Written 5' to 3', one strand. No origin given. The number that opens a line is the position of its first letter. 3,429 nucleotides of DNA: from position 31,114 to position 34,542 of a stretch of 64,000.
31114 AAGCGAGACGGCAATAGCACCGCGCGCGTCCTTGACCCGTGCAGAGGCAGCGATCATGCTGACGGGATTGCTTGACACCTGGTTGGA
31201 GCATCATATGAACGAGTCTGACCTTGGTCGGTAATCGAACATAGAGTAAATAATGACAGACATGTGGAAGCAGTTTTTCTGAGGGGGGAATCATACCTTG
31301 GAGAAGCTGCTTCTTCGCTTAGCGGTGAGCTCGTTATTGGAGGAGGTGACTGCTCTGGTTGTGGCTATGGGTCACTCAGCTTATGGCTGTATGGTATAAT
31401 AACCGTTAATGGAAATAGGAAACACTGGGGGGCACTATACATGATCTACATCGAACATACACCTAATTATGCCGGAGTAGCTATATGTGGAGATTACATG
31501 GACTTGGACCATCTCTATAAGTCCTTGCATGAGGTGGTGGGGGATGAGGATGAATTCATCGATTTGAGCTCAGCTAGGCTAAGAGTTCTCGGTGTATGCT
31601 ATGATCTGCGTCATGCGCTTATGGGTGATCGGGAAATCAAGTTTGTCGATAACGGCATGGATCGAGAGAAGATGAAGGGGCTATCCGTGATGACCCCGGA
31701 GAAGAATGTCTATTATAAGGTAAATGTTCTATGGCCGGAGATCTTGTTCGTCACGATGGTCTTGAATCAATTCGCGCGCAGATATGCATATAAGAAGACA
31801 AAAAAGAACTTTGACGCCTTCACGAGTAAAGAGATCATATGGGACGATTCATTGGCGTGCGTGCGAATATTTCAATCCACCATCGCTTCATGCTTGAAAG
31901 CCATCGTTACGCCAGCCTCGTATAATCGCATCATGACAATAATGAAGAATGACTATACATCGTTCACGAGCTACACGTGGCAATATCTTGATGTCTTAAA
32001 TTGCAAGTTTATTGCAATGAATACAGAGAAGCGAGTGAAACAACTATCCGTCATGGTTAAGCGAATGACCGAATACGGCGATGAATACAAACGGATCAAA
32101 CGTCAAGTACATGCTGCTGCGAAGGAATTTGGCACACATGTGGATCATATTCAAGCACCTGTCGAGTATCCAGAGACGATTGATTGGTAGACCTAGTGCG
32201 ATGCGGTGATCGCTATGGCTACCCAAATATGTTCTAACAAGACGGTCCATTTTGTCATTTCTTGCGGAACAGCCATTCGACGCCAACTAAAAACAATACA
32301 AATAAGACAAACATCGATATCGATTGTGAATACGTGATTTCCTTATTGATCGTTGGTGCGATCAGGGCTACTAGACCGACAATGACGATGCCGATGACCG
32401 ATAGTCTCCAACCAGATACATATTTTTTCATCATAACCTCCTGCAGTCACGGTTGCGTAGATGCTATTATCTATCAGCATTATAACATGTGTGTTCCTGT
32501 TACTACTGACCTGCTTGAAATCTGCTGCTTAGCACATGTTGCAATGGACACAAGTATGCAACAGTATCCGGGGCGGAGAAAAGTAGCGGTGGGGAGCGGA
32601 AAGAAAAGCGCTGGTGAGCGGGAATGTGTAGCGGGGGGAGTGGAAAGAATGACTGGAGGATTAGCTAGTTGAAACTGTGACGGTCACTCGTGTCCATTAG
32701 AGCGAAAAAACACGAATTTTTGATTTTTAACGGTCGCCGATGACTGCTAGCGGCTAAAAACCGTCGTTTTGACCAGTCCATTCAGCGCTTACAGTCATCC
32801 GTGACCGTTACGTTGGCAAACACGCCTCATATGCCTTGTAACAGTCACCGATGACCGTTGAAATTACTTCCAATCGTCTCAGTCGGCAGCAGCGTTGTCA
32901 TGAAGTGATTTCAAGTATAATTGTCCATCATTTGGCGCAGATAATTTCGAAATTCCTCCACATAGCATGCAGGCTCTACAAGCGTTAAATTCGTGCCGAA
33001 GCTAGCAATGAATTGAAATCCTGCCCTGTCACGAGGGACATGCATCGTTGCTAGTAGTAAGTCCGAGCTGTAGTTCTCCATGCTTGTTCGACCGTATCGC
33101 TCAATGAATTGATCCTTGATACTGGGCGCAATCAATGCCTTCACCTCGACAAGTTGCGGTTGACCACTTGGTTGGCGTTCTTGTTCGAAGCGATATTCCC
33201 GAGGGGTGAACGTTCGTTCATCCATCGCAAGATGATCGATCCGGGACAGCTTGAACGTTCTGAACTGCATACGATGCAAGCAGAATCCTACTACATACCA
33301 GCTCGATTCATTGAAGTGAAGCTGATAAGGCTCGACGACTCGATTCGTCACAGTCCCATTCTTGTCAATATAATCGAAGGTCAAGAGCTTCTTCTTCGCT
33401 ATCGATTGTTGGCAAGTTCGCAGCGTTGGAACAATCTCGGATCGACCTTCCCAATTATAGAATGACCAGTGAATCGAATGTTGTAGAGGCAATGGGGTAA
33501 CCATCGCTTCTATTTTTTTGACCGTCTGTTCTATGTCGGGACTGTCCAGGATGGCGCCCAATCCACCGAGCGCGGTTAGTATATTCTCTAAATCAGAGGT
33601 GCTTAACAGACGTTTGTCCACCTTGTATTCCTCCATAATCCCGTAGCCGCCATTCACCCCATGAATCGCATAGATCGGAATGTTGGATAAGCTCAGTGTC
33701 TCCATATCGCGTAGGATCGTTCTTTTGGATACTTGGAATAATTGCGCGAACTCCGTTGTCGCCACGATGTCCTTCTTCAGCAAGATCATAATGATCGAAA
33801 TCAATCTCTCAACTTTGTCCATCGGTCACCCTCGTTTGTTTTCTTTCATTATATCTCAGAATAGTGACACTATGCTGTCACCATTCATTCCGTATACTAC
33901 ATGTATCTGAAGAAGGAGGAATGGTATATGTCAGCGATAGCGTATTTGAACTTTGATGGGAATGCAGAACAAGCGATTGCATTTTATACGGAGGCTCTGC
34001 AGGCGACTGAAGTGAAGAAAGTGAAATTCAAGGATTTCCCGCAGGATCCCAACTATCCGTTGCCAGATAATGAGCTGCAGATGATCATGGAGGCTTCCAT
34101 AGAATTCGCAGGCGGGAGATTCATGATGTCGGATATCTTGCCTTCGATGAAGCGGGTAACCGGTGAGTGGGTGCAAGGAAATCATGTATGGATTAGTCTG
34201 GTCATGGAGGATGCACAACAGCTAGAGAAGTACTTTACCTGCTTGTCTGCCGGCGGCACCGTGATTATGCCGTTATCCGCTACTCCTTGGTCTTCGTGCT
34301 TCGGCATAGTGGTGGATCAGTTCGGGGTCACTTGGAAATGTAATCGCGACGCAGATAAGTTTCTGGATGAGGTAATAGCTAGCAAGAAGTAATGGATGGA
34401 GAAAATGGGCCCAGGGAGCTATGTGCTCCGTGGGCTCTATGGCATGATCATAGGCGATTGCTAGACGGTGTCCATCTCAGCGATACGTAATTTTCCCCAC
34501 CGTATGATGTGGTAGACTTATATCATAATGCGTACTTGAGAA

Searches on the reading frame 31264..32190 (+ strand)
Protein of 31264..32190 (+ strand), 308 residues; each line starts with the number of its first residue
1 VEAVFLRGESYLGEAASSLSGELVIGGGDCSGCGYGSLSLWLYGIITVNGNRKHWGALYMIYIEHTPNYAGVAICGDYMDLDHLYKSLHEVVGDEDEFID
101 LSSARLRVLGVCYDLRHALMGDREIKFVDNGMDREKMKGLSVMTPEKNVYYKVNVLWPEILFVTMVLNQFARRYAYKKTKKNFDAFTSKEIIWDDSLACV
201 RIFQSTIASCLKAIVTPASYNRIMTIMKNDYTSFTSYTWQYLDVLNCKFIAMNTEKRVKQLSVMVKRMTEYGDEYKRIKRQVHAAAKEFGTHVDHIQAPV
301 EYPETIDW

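Call 51: search_protein_families(library=pfam, proteins=[window:31264-32190:+])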
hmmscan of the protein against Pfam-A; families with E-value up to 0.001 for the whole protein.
window:31264-32190:+ (308 aa): 1 family
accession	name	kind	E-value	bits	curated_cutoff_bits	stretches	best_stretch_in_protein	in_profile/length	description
PF21845.1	DUF6904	-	8e-96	320.8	27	1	61-308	1-238/238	Domain of unknown function (DUF6904)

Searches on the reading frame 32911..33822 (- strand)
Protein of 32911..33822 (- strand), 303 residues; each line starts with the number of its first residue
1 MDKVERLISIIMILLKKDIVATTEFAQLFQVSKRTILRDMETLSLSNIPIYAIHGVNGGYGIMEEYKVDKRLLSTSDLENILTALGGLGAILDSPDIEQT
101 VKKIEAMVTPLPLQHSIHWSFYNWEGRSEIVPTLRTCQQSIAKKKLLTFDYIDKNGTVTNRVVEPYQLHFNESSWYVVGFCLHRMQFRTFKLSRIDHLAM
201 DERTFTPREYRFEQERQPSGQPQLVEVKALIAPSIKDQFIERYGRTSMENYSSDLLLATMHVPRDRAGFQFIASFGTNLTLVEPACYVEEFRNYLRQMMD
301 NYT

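Call 51: search_protein_families(library=pfam, proteins=[window:32911-33822:-])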
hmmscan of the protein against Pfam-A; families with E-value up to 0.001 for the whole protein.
window:32911-33822:- (303 aa): 5 families
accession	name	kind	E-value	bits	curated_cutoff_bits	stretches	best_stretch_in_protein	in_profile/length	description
PF13280.12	WYL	-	6.1e-20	71.4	21.8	1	133-199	2-69/70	WYL domain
PF08279.18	HTH_11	-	1e-08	35.3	25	1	6-60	1-54/55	HTH domain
PF08220.18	HTH_DeoR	-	1.2e-06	28.6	21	1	7-55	2-49/57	DeoR-like helix-turn-helix domain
PF25583.1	WCX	-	2.5e-05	25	23.9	1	225-299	3-76/76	WCX domain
PF19187.6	HTH_PafC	-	0.00094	19.4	32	0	2-48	1-47/115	PafC helix-turn-helix domain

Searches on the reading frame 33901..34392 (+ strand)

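Call 51: search_protein_families(library=pfam, proteins=[window:33901-34392:+])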
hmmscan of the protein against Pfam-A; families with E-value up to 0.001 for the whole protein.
window:33901-34392:+ (163 aa): 2 families
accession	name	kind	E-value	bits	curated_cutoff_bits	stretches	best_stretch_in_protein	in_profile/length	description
PF06983.19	3-dmu-9_3-mt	-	4.8e-08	34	24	1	13-146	4-114/116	3-demethylubiquinone-9 3-methyltransferase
PF00903.31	Glyoxalase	-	5.1e-06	27.3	20.6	1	18-145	8-119/121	Glyoxalase/Bleomycin resistance protein/Dioxygenase superfamily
